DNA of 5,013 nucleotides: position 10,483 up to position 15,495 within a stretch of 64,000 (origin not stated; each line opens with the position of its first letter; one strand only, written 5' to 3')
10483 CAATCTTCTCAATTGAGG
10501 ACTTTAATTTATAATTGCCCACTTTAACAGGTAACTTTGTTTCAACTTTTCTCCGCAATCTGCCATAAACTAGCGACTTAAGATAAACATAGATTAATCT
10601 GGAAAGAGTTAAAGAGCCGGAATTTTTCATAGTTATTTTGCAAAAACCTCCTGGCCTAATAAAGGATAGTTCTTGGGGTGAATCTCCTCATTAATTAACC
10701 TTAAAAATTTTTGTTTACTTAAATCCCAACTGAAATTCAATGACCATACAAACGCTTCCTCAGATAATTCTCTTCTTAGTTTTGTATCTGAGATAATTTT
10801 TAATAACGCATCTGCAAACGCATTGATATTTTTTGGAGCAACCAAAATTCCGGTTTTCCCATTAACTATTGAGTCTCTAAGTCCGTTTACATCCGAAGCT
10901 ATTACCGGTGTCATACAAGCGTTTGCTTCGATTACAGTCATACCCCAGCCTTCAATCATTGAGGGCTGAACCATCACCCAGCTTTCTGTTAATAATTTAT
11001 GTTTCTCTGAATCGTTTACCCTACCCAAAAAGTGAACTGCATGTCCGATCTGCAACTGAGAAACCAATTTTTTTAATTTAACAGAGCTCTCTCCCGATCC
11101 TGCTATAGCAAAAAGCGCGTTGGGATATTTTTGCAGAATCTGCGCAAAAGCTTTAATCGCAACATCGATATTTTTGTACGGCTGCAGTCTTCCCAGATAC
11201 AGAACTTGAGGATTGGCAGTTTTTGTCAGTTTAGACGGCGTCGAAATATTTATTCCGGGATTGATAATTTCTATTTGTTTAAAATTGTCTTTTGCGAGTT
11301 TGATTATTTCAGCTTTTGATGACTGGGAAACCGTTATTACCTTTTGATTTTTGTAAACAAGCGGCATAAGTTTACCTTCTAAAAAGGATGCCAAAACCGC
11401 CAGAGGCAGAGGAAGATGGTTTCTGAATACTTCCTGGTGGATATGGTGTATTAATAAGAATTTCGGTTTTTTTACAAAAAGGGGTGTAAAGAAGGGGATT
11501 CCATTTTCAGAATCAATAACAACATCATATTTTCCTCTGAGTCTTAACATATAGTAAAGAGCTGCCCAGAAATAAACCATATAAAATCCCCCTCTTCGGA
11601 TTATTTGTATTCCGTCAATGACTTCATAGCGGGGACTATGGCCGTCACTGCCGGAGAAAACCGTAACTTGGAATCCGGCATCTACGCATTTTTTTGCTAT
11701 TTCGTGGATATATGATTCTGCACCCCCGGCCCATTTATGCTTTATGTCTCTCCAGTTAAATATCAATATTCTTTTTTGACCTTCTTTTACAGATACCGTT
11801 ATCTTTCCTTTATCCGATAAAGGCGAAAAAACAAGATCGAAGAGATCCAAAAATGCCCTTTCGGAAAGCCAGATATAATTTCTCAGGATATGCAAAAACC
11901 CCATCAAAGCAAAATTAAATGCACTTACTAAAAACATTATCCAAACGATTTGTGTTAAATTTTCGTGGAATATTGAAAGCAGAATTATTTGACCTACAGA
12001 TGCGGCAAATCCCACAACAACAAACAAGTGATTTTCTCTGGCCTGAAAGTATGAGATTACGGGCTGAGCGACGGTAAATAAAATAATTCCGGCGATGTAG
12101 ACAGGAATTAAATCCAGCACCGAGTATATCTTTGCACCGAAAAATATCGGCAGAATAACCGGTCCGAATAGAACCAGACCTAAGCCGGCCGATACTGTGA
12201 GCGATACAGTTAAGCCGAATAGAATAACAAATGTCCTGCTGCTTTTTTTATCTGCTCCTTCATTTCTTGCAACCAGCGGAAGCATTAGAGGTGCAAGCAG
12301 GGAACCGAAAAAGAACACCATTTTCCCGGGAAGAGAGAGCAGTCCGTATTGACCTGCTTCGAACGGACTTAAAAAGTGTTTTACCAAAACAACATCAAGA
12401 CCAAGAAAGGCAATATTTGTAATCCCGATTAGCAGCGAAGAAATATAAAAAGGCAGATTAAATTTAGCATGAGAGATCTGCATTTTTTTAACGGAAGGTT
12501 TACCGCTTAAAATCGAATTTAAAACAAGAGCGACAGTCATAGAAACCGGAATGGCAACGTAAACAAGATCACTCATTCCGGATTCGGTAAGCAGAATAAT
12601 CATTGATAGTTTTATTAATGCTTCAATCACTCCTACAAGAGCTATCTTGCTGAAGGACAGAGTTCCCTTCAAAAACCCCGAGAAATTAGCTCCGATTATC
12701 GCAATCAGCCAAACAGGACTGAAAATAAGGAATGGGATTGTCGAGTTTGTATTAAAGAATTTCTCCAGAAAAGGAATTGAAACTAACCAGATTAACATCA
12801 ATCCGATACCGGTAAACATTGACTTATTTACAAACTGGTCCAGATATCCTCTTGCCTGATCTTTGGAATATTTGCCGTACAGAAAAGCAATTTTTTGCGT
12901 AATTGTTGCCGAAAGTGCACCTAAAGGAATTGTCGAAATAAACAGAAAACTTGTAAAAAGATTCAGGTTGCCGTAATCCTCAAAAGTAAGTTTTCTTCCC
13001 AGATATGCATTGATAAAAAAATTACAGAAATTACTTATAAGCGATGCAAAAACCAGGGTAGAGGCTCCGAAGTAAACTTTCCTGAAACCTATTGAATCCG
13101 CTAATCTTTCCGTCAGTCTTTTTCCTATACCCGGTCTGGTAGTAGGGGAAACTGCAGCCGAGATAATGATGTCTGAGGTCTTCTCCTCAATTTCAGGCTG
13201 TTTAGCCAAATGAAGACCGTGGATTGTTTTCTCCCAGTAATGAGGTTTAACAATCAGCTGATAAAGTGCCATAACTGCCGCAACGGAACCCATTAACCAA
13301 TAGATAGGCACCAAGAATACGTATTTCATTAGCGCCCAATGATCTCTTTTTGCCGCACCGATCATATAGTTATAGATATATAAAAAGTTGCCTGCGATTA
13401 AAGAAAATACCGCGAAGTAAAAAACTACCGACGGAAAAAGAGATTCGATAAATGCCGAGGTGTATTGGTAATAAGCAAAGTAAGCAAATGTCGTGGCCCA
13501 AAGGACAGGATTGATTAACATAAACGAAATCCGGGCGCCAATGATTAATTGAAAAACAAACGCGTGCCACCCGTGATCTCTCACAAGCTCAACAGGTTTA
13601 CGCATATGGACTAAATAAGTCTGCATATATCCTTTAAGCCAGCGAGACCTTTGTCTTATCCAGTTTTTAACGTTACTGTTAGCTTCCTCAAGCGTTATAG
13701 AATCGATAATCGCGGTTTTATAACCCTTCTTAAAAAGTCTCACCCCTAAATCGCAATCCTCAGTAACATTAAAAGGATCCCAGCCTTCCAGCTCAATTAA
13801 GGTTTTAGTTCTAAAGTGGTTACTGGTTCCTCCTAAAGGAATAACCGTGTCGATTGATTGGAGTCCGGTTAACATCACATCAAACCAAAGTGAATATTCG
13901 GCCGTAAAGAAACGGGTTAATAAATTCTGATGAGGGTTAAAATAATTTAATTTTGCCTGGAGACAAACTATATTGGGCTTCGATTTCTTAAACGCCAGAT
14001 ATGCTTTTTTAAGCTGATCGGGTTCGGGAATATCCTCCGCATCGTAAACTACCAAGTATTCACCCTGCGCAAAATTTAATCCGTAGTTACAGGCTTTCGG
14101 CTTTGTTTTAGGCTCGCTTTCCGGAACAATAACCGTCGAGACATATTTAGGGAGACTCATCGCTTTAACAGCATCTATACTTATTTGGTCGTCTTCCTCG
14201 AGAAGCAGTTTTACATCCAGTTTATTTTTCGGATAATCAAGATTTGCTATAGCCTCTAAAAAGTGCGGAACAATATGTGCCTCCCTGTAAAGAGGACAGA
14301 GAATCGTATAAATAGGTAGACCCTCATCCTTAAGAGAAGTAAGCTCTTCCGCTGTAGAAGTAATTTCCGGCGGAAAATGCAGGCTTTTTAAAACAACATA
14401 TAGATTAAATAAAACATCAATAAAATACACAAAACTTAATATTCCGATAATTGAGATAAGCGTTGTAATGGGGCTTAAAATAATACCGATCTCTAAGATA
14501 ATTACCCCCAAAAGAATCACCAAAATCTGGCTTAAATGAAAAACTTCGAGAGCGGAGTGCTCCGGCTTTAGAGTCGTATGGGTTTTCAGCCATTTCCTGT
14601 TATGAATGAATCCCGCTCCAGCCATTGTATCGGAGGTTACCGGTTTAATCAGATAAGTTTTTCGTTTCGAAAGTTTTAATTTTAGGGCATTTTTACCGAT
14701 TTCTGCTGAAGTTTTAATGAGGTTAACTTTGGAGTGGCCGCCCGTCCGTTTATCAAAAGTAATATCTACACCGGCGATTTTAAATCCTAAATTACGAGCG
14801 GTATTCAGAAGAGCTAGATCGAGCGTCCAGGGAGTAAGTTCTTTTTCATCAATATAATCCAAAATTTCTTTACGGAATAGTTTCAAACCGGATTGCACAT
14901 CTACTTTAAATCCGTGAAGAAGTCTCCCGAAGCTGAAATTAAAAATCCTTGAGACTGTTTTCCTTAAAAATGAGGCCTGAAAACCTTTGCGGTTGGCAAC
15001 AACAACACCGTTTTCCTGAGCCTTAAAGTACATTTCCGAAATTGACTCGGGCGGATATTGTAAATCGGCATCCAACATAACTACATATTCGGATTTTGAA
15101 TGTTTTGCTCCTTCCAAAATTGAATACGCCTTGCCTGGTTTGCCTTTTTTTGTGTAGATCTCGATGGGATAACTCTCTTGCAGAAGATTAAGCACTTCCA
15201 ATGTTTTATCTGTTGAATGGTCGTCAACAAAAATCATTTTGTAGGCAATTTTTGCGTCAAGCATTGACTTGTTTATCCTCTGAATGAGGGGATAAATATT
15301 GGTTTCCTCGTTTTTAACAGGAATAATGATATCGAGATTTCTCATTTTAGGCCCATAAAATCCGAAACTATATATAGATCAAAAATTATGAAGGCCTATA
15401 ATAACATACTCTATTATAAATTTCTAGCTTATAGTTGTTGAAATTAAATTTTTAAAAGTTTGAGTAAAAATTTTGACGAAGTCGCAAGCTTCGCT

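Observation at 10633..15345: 1570-aa single-polypeptide glycan assembly line: GT2 (GtrB/Dpm1-like) + processive QxxRW GT2 + flippase-like polytopic domain + GT4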

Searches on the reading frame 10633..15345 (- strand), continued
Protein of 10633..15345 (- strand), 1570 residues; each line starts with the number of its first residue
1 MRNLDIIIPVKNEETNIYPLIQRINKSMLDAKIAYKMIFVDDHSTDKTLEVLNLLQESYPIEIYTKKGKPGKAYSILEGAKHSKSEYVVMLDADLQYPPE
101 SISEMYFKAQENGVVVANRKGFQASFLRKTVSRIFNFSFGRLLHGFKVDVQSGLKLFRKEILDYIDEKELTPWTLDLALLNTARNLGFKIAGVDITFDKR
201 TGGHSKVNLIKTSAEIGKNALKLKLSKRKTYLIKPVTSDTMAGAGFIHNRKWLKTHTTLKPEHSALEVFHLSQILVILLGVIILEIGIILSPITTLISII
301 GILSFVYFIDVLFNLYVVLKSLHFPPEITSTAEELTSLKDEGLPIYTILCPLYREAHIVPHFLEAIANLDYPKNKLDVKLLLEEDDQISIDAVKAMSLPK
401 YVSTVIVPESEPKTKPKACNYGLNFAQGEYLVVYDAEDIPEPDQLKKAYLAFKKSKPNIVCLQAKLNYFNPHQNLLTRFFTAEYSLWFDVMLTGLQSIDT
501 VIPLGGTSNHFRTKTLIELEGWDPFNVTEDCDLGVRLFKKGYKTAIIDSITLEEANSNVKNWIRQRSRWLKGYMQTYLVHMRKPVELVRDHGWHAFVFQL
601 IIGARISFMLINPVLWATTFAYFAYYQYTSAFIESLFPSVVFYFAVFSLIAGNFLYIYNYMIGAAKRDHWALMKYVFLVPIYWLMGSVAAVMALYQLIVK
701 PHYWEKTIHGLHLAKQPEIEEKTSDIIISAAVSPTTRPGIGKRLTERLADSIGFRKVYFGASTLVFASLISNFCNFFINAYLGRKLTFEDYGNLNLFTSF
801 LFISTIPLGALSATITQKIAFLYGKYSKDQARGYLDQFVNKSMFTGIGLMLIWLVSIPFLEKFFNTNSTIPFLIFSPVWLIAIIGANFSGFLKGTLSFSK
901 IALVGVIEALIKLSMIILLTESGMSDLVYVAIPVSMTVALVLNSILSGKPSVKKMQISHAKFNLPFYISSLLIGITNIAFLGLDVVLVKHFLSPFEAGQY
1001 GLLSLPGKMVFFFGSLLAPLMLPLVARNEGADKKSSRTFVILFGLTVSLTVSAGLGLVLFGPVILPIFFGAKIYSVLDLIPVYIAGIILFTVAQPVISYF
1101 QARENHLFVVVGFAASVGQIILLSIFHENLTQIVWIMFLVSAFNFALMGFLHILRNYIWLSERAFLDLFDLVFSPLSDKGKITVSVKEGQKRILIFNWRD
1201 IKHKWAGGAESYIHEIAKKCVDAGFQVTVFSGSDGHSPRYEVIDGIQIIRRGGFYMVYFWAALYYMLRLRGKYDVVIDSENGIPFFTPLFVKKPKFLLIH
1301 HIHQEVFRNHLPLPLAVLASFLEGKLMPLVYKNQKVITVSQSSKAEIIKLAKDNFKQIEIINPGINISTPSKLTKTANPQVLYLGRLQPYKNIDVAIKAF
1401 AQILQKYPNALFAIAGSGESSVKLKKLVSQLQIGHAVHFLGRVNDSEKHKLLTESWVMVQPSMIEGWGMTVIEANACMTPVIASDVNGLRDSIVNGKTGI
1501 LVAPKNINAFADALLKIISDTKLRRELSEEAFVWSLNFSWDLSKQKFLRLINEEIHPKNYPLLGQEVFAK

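Call 24: find_encoding_contigs(protein=P0001, flank=10000, max_places=3)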
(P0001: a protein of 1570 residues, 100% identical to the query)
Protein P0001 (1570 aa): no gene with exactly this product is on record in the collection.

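Call 67: list_cluster_members(proteins=[P0001, P0103, P0118])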
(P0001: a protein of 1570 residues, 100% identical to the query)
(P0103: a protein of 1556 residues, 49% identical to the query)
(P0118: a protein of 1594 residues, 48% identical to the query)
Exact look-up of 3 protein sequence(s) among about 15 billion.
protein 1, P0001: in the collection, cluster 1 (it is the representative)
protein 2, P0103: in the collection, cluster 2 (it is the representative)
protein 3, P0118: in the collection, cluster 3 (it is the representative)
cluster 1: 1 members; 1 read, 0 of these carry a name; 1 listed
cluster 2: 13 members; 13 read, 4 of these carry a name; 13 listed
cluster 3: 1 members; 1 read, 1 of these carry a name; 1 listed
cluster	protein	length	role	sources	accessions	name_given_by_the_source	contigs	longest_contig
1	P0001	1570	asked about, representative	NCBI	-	-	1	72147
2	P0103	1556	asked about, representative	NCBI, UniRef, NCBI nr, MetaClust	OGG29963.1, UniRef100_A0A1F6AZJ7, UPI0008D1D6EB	hypothetical protein A2971_04390 [Candidatus Gottesmanbacteria bacterium ... | Glycosyltransferase 2-like domain-containing protein n=1 Tax=Candidatus Gottesmanbacteria ... | MAG: hypothetical protein A2971_04390 [Candidatus Gottesmanbacteria bacterium ...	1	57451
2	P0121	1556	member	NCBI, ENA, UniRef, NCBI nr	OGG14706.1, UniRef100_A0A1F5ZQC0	hypothetical protein A2875_05100 [Candidatus Gottesmanbacteria bacterium ... | Glycosyltransferase 2-like domain-containing protein n=2 Tax=Microgenomates group ... | MAG: hypothetical protein A2875_05100 [Candidatus Gottesmanbacteria bacterium ...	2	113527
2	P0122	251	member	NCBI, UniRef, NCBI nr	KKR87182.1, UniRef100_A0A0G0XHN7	MAG: Family 2 glycosyltransferase [Candidatus Curtissbacteria bacterium GW2011_GWA1_41_11] | Family 2 glycosyltransferase n=1 Tax=Candidatus Curtissbacteria bacterium ...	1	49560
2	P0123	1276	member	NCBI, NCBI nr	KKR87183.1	MAG: Glycosyl transferase family 2 [Candidatus Curtissbacteria bacterium ...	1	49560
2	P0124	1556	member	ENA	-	-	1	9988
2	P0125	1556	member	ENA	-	-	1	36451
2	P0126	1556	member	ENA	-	-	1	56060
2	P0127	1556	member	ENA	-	-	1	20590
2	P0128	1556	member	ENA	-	-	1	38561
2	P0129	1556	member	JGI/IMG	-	-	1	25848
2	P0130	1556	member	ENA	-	-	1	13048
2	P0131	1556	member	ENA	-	-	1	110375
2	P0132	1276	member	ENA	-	-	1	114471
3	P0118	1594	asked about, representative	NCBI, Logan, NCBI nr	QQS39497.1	glycosyltransferase [Candidatus Woesebacteria bacterium] | MAG: glycosyltransferase [Candidatus Woesebacteria bacterium]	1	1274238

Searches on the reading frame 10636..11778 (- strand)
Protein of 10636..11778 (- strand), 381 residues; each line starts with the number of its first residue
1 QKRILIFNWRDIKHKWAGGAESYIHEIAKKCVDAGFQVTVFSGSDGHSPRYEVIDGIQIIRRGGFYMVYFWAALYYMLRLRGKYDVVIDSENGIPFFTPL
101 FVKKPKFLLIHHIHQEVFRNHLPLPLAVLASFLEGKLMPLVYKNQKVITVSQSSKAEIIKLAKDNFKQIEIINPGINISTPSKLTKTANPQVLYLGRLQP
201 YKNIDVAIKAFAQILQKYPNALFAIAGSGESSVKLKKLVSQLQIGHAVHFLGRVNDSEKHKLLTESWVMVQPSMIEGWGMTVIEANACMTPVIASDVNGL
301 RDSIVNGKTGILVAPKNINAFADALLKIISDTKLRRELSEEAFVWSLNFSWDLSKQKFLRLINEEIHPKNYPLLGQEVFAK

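Call 90: search_solved_structures(query=window:10636-11778:-, max_evalue=1e-8)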
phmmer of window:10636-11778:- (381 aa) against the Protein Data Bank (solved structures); distinct sequences matched with E-value up to 1e-8: 29.
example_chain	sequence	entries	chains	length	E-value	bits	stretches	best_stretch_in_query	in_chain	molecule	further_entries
6kih_A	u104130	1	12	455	1.6e-21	80.1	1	188-342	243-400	Tll1590 protein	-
3c4q_A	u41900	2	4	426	1.8e-19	73.3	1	170-370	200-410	Predicted glycosyltransferases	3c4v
3c48_A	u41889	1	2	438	1.9e-19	73.2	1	170-370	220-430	Predicted glycosyltransferases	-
4n9w_A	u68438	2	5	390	4.6e-17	65.4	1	17-361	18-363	GDP-mannose-dependent alpha-(1-2)-phosphatidylinositol mannosyltransferase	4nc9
2gej_A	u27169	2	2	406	5.4e-17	65.2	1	17-361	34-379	PHOSPHATIDYLINOSITOL MANNOSYLTRANSFERASE (PimA)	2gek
7qnt_AAA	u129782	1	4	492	5.8e-16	61.8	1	142-340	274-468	TarM(Se)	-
7qd7_AAA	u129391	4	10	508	6.2e-16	61.7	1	142-340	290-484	TarM(Se)_G117R | TarM(Se)_G117R-4RboP | TarM(Se)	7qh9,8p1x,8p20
3okc_A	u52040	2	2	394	6.3e-14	55.1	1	178-365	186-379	GDP-mannose-dependent alpha-(1-6)-phosphatidylinositol monomannoside mannosyltransferase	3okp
4x7m_A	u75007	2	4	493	6.9e-14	54.9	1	147-363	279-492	TarM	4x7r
4x6l_A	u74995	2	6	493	6.9e-14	54.9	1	147-363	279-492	TarM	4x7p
4wac_A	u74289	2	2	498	7.1e-14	54.9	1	147-363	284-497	Glycosyl transferase, group 1 family protein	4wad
3oka_A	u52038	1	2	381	7.8e-14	54.8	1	178-364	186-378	GDP-mannose-dependent alpha-(1-6)-phosphatidylinositol monomannoside mannosyltransferase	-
2jjm_A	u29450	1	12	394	4.3e-13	52.3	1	192-342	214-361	GLYCOSYL TRANSFERASE, GROUP 1 FAMILY PROTEIN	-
3mbo_A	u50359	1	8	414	4.8e-13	52.2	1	192-342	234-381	Glycosyltransferase, group 1 family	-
8dvz_A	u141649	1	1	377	1.8e-12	50.3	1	192-348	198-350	N, N'-diacetylbacillosaminyl-diphospho-undecaprenol alpha-1,3-N-acetylgalactosaminyltransf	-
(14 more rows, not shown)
